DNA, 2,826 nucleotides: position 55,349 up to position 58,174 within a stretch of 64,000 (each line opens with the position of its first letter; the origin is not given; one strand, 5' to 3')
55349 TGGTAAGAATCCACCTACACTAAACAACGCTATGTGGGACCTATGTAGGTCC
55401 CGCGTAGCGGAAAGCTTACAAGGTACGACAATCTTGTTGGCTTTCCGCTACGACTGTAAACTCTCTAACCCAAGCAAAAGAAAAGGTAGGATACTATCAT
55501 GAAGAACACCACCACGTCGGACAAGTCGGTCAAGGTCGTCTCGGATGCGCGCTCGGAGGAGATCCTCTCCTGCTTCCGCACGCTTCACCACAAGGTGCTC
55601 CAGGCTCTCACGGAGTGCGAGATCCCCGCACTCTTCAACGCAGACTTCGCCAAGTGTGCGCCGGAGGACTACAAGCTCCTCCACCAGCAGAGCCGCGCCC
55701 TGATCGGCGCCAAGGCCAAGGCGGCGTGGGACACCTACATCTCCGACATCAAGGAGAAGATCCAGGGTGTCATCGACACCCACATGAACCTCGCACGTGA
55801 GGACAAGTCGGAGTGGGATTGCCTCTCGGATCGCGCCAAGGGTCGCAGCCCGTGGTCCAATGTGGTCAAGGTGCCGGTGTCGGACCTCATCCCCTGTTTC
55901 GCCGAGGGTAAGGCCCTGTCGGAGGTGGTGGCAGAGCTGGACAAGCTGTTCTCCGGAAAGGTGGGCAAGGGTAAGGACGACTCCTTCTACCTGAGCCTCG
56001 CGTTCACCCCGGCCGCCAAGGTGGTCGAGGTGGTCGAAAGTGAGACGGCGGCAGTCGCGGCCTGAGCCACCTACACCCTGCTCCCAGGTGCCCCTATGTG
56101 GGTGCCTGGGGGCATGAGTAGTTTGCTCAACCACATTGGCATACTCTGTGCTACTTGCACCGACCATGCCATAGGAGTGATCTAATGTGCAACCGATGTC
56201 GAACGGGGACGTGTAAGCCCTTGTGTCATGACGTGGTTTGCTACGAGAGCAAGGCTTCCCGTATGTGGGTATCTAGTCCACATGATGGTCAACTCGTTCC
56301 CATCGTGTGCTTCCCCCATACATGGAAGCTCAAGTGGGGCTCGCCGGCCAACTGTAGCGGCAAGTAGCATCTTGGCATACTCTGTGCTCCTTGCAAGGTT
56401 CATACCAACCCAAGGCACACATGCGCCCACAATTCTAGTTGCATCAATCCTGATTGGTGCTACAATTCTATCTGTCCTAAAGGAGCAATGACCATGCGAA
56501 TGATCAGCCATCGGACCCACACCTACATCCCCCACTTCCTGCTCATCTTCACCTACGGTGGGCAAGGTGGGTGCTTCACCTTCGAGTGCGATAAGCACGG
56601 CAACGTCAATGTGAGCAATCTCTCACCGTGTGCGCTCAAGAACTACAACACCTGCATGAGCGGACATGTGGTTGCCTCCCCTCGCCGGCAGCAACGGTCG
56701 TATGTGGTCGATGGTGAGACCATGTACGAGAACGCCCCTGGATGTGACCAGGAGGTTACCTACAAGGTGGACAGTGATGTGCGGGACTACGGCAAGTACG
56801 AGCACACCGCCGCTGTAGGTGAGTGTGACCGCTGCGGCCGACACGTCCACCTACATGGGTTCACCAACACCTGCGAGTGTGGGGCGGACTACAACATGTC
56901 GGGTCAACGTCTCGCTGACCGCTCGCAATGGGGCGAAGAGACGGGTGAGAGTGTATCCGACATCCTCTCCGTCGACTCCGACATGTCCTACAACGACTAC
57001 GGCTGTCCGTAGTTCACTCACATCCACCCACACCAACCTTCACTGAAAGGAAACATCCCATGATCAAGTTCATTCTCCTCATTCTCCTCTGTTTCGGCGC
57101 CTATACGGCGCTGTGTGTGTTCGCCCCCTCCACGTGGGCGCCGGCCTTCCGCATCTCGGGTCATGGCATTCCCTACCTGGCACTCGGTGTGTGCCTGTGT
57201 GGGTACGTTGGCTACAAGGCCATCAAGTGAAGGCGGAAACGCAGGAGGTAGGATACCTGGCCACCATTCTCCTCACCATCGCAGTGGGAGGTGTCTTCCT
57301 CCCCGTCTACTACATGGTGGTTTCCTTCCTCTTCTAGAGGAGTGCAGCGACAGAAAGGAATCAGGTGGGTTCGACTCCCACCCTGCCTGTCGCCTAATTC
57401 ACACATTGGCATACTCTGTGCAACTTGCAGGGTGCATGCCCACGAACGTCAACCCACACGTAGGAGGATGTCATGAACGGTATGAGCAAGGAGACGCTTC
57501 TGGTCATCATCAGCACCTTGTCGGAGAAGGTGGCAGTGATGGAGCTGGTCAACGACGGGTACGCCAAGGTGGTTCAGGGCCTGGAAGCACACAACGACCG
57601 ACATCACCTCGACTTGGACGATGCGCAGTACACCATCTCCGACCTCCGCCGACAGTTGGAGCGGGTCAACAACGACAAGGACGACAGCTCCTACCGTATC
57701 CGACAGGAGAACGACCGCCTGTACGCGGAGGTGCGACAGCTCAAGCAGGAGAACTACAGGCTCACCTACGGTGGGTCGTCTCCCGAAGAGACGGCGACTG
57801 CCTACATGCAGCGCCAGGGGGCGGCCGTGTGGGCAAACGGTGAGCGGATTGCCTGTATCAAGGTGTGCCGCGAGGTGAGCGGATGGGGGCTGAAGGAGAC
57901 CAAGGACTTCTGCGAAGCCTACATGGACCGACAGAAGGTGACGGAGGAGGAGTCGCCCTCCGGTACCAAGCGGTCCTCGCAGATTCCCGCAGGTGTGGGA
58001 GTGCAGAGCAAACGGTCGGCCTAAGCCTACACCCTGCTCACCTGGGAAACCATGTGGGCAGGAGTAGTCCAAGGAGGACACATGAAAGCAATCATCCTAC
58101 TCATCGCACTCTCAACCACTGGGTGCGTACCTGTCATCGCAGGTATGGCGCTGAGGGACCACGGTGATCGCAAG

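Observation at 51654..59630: Fourteen co-oriented sigma54-type promoters with an extra downstream TGCA box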

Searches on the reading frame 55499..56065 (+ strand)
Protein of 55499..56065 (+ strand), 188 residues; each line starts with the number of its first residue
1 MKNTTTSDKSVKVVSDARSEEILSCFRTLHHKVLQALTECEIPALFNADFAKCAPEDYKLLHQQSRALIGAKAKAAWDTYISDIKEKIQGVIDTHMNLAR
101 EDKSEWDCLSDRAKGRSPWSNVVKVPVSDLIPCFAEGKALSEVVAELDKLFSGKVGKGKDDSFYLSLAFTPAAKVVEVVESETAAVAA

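Call 20: search_protein_families(library=pfam, proteins=[window:55499-56065:+], max_evalue=0.01)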
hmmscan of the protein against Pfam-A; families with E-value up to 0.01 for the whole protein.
window:55499-56065:+ (188 aa): 0 families

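Call 21: search_protein_families(library=phrogs, proteins=[window:55499-56065:+], max_evalue=0.01)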
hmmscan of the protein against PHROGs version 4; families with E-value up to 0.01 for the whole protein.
window:55499-56065:+ (188 aa): 0 families

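Call 34: find_related_loci(query=window:55499-56065:+, collection=viral_contigs, flank=10000)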
Query window:55499-56065:+ (188 aa) in viral_contigs; peptide patterns used: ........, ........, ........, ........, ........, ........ (x = any residue, [..] = any of these).
58 stretches matched a pattern, but none encodes a relative of the query by tblastn (E <= 1e-3).

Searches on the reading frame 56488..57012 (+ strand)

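Call 20: search_protein_families(library=pfam, proteins=[window:56488-57012:+], max_evalue=0.01)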
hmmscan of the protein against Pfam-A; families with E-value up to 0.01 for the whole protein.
window:56488-57012:+ (174 aa): 0 families

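Call 21: search_protein_families(library=phrogs, proteins=[window:56488-57012:+], max_evalue=0.01)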
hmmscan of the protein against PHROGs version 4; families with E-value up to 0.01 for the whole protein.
window:56488-57012:+ (174 aa): 1 family
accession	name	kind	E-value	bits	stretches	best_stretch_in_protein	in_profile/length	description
phrog_3207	-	unknown function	2.5e-05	25.3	1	98-149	12-66/90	-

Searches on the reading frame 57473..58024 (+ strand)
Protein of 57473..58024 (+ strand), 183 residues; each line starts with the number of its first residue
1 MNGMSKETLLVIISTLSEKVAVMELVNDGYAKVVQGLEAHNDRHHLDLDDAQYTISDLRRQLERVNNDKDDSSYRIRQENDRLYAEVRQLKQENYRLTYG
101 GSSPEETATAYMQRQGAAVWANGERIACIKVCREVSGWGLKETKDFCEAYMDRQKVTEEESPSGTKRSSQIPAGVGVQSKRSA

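Call 20: search_protein_families(library=pfam, proteins=[window:57473-58024:+], max_evalue=0.01)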
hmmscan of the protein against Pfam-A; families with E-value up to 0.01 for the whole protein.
window:57473-58024:+ (183 aa): 3 families
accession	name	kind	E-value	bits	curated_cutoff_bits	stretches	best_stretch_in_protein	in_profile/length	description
PF13851.11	GAS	-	7.9e-06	25.8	32.3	1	9-97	24-111/200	Growth-arrest specific micro-tubule binding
PF00542.24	Ribosomal_L12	-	7.6e-05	23.4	25.9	1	122-150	9-37/67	Ribosomal protein L7/L12 C-terminal domain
PF25026.1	Asd-4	-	0.00046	20.7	29.1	1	6-79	3-76/80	Asd-4-like domain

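Call 21: search_protein_families(library=phrogs, proteins=[window:57473-58024:+], max_evalue=0.01)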
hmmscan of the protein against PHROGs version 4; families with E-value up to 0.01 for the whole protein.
window:57473-58024:+ (183 aa): 3 families
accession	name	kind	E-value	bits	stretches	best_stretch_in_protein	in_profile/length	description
phrog_23470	-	unknown function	4.4e-07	31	1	121-149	21-49/106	-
phrog_3671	-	unknown function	0.0001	23.4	1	64-97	35-69/87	-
phrog_5819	-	unknown function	0.0022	18.8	1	123-152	100-129/148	-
